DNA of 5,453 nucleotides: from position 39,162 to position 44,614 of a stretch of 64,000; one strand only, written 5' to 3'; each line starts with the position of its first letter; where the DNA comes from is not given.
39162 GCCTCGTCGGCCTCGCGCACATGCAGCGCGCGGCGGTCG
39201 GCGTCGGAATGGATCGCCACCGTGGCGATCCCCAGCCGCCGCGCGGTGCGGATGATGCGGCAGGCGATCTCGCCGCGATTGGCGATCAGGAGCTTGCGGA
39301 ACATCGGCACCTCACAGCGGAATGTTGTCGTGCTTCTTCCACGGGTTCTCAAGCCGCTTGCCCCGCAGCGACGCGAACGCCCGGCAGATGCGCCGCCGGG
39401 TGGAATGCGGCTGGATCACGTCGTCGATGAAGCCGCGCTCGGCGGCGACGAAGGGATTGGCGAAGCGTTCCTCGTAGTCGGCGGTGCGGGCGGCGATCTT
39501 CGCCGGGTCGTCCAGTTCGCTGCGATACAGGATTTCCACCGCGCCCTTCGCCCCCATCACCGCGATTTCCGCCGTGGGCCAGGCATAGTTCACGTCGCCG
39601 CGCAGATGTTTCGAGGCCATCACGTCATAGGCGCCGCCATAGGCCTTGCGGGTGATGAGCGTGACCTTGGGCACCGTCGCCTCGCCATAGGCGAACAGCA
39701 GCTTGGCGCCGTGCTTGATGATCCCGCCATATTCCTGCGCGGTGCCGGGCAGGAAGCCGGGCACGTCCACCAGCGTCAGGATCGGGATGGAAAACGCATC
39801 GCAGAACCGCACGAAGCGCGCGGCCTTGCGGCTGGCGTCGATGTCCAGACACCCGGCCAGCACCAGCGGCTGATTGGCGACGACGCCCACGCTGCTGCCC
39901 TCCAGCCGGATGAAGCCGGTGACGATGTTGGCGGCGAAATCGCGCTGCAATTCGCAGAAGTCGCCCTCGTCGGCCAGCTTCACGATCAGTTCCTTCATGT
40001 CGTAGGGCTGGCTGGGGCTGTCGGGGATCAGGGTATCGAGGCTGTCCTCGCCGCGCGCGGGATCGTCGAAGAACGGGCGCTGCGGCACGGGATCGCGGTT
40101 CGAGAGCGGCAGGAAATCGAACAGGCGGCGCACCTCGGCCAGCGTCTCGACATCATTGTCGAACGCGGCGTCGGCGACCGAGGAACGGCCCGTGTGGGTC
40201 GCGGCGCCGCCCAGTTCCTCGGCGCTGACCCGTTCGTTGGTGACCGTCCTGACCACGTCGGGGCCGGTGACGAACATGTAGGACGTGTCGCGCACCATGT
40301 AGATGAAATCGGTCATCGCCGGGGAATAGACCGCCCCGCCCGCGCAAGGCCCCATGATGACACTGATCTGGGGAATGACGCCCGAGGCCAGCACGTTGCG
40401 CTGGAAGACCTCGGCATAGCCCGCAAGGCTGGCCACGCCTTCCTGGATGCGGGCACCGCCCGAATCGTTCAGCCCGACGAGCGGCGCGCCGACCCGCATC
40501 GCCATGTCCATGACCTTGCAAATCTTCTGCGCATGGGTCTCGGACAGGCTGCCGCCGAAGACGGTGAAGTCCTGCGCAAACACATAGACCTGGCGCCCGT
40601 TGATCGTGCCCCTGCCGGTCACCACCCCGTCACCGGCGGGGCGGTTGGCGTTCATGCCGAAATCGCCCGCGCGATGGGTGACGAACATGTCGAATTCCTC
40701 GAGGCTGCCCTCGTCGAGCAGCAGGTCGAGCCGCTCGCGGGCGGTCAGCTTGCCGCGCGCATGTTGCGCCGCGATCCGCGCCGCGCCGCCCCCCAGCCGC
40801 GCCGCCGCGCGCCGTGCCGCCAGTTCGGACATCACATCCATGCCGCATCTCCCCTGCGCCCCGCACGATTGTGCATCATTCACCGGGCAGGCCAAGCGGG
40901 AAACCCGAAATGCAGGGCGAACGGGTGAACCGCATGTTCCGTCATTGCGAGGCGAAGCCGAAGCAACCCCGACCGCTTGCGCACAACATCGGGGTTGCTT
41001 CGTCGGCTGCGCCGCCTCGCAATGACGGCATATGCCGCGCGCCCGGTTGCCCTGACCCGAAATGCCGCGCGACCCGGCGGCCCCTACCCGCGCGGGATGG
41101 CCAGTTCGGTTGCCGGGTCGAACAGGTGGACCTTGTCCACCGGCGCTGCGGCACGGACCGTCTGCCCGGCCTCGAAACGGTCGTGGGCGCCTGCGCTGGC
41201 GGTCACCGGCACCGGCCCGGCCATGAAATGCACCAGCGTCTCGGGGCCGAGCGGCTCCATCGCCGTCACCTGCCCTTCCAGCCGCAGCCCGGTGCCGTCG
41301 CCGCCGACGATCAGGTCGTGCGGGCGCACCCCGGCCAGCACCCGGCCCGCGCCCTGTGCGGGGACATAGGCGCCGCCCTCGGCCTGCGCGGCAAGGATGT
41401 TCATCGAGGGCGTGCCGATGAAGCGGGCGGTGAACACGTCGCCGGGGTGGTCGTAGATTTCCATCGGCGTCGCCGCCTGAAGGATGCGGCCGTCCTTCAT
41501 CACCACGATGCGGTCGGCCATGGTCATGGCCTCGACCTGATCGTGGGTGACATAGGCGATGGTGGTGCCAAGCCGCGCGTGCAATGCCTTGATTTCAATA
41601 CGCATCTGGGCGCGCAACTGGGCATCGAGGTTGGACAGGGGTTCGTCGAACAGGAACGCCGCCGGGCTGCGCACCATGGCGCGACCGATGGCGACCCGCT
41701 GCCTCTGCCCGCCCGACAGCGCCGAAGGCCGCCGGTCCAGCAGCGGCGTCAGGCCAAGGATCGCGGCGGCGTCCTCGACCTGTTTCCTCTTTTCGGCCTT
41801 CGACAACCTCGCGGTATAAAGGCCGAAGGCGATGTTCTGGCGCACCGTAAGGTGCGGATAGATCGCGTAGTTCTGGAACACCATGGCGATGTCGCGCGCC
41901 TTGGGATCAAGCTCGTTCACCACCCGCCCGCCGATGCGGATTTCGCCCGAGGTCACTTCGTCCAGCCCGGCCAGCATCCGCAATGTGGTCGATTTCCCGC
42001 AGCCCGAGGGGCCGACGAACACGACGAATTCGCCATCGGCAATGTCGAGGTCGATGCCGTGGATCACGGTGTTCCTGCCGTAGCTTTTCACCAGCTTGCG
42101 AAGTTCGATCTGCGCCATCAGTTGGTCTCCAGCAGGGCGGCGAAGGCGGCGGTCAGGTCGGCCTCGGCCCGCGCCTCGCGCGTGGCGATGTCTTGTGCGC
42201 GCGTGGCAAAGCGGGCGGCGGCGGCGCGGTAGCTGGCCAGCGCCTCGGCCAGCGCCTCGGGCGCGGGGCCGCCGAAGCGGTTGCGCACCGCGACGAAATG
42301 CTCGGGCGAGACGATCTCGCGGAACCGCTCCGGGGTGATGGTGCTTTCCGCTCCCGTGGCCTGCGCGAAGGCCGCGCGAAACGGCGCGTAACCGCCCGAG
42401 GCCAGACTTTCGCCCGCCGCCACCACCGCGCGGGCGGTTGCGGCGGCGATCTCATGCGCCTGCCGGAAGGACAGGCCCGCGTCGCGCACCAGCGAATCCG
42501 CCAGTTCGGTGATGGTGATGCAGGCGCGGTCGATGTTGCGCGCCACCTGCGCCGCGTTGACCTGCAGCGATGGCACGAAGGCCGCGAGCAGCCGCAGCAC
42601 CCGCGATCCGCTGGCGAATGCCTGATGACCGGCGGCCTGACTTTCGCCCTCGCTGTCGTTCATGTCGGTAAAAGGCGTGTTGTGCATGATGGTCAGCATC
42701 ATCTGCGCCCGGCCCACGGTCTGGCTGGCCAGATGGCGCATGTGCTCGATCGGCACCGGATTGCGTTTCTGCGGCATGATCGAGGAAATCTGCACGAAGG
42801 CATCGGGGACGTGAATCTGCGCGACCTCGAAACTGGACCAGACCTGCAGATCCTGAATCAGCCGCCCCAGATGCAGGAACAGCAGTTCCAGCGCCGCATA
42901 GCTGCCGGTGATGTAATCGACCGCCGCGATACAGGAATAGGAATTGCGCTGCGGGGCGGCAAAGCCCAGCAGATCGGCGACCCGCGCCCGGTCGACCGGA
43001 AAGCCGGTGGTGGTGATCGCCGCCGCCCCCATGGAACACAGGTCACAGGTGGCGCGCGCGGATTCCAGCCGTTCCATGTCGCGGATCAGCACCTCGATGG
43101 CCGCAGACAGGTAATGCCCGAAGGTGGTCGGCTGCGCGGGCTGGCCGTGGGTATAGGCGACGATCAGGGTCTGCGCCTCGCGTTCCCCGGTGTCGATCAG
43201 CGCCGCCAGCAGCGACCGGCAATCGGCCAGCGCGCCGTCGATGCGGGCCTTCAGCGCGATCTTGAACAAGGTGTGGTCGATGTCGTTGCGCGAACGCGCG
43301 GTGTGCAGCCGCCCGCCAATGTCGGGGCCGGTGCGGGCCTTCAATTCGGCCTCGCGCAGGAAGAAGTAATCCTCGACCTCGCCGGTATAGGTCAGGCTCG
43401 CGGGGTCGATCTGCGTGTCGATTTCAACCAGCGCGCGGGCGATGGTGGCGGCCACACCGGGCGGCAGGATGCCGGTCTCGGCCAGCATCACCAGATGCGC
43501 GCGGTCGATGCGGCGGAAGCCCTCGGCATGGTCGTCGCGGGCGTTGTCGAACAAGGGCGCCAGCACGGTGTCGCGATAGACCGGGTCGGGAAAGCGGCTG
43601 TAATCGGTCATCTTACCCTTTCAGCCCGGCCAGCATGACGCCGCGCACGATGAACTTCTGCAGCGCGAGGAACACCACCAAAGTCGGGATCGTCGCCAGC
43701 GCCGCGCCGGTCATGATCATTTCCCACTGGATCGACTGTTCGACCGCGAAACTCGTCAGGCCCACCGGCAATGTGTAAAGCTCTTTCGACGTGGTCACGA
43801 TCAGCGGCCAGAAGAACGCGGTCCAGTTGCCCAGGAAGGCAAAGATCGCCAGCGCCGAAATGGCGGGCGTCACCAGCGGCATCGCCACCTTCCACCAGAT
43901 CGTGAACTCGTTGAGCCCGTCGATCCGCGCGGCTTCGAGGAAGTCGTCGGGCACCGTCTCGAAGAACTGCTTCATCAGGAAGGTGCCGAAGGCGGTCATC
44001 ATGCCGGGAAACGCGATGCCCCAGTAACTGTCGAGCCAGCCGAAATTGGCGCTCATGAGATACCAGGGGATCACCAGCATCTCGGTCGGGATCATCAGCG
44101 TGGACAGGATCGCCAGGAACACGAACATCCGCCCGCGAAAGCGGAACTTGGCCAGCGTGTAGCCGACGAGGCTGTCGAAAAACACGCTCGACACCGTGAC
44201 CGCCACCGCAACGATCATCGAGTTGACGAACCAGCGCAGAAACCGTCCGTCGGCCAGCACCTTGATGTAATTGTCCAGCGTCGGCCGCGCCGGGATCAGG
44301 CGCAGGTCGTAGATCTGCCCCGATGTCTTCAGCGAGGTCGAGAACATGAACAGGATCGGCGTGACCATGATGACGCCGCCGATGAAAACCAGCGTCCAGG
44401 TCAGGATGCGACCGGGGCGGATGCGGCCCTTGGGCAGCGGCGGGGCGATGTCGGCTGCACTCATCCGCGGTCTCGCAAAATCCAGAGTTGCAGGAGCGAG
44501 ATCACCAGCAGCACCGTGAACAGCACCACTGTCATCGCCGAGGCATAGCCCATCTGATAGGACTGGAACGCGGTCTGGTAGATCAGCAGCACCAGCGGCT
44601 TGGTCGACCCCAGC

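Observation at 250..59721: Very abundant ~86-bp nested-palindrome element with modular loops and arms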

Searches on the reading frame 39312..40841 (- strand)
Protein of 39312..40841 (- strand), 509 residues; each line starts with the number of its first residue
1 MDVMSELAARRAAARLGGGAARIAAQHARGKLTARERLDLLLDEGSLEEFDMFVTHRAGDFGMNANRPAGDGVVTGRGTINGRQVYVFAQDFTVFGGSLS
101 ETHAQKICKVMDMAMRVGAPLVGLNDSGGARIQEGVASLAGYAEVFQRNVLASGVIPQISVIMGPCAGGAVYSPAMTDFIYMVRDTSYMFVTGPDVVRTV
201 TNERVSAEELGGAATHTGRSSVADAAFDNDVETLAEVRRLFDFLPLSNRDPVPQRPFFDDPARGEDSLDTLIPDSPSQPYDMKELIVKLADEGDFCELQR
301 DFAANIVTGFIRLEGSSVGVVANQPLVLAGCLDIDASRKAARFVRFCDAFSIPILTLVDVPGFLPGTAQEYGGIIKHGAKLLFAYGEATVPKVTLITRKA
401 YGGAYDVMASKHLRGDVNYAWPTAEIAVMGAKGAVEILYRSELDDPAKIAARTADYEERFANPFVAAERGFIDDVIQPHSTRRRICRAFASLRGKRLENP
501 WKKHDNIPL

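Call 25: search_protein_families(library=pfam, proteins=[window:39312-40841:-])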
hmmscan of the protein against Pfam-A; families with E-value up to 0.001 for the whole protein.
window:39312-40841:- (509 aa): 2 families
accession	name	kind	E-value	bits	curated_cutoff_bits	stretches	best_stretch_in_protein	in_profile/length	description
PF01039.27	Carboxyl_trans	-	1.9e-191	637.4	22.3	1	26-507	2-493/493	Carboxyl transferase domain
PF03255.19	ACCA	-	4.9e-13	49.4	23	1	332-442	128-234/310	Acetyl co-enzyme A carboxylase carboxyltransferase-like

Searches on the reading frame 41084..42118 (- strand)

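Call 25: search_protein_families(library=pfam, proteins=[window:41084-42118:-])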
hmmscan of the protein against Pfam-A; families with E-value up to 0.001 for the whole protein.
window:41084-42118:- (344 aa): 5 families
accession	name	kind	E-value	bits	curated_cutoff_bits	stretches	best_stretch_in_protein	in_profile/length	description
PF00005.33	ABC_tran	-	1.4e-32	113.6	25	1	20-161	2-136/137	ABC transporter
PF08402.16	TOBE_2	-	5.6e-07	30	21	1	263-333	2-76/76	TOBE domain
PF03459.23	TOBE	-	0.00035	21.2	22.3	1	279-332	6-64/64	TOBE domain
PF02463.25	SMC_N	-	0.00065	19.6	40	0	10-208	10-215/220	RecF/RecN/SMC N terminal domain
PF03193.22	RsgA_GTPase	-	0.00082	19.7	30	0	19-61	97-138/174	RsgA GTPase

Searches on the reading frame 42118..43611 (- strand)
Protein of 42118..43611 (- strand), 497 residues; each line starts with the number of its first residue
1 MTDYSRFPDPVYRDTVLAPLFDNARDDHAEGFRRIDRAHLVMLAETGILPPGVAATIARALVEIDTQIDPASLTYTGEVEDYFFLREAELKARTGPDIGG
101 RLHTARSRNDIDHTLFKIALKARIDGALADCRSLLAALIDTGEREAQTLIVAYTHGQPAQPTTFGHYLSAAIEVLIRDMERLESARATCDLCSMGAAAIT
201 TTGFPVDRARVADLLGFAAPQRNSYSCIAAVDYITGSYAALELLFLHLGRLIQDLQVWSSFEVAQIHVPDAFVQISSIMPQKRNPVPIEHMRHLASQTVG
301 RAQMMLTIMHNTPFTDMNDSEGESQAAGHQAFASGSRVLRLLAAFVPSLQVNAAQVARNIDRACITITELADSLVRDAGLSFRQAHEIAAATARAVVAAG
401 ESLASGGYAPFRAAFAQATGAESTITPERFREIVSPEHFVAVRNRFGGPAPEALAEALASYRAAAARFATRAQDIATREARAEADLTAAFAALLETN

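Call 55: search_protein_families(library=pfam, proteins=[window:42118-43611:-], max_evalue=0.00001)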
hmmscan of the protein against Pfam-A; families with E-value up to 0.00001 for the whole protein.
window:42118-43611:- (497 aa): 2 families
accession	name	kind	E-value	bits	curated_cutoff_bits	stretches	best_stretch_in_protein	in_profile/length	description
PF00206.25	Lyase_1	-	4e-40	138.6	27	1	96-300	99-312/312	Lyase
PF14698.11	ASL_C2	-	2e-10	41.4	27.3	1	365-441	2-69/69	Argininosuccinate lyase C-terminal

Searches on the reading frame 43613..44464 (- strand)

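Call 55: search_protein_families(library=pfam, proteins=[window:43613-44464:-], max_evalue=0.00001)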
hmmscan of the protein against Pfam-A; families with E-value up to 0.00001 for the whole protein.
window:43613-44464:- (283 aa): 1 family
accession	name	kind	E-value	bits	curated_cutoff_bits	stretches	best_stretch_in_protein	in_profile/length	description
PF00528.27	BPD_transp_1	-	3.6e-19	69.6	26.4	1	99-276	3-182/184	Binding-protein-dependent transport system inner membrane component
